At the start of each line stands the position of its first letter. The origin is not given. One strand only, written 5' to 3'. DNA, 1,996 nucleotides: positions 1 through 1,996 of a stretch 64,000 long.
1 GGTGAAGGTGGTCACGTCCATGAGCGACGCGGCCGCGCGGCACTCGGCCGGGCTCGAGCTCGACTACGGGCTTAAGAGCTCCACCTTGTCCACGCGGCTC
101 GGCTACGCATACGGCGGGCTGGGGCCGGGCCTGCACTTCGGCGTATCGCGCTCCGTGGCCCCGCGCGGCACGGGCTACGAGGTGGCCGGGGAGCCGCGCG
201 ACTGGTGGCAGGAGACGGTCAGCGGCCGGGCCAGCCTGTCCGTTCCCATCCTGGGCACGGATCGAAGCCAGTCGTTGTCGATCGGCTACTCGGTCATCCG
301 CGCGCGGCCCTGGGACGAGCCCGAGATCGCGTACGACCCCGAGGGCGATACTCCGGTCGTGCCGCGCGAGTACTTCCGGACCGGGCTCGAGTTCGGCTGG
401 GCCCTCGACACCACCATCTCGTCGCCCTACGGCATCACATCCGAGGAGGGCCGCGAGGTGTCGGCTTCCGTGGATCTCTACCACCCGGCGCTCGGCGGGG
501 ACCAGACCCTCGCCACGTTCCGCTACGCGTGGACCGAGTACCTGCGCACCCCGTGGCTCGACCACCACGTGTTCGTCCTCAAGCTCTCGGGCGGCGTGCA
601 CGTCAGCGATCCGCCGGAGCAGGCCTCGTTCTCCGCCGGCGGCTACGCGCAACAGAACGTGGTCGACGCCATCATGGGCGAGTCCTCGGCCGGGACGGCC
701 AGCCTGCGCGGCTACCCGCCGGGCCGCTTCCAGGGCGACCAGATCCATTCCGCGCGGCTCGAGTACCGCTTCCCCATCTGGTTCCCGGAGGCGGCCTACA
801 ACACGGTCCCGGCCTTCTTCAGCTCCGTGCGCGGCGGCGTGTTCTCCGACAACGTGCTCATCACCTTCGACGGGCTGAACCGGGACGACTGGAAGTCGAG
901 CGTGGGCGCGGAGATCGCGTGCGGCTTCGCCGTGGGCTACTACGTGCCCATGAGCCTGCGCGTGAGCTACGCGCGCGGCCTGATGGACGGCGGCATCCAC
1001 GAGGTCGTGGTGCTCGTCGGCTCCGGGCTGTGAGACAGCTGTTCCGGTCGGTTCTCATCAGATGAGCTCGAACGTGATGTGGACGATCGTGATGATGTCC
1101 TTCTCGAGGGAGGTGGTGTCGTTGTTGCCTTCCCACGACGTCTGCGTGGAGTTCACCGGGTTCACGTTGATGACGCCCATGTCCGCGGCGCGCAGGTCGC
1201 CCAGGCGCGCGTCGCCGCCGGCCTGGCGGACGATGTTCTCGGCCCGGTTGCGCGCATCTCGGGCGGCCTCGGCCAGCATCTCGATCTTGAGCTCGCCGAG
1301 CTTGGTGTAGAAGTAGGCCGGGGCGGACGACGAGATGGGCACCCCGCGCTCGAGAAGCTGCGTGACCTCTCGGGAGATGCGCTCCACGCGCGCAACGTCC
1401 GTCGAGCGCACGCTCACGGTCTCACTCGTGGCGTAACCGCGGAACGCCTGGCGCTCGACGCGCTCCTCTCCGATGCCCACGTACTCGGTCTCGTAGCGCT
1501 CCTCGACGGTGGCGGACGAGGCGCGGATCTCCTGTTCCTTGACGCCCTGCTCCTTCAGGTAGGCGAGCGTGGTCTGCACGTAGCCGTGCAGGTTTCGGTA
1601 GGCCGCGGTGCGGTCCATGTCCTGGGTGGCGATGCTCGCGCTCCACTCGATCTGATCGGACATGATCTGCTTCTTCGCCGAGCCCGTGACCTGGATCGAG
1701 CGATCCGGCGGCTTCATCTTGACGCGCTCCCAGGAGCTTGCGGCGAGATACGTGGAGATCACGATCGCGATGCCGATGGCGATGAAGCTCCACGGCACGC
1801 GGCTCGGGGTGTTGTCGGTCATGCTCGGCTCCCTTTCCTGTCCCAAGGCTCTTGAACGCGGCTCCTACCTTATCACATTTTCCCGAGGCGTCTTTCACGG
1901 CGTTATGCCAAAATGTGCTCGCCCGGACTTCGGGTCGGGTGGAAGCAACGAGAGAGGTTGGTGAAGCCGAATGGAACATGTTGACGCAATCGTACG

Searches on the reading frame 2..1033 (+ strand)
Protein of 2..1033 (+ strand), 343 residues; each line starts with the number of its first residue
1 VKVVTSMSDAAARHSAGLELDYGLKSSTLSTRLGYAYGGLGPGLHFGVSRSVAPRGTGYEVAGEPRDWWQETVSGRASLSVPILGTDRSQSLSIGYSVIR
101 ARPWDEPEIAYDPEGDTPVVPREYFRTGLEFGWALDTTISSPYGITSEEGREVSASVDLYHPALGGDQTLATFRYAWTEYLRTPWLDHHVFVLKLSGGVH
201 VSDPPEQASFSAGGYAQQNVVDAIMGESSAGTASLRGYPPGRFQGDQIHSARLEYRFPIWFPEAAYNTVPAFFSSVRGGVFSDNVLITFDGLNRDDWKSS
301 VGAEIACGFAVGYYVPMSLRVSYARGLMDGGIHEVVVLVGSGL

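Call 5: search_protein_families(library=pfam, proteins=[window:2-1033:+], max_evalue=0.1)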
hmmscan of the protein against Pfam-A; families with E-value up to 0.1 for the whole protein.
window:2-1033:+ (343 aa): 1 family
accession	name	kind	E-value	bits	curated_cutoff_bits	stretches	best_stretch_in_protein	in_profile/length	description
PF01103.29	Omp85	-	5.8e-06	26.5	24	1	70-308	59-292/325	Omp85 superfamily domain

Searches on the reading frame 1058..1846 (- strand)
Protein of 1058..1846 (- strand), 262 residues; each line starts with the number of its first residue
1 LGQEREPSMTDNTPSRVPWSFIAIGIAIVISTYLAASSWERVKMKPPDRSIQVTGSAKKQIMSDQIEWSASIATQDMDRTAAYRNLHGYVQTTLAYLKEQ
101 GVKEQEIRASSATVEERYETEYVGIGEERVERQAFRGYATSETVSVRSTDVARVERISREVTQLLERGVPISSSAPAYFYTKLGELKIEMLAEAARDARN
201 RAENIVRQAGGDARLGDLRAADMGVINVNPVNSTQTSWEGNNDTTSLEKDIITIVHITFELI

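Call 5: search_protein_families(library=pfam, proteins=[window:1058-1846:-], max_evalue=0.1)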
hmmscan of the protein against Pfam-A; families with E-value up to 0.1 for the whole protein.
window:1058-1846:- (262 aa): 1 family
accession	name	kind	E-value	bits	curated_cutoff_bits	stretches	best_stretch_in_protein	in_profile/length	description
PF04402.19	SIMPL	-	3.4e-23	83.4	25.2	1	51-225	1-160/205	Protein of unknown function (DUF541)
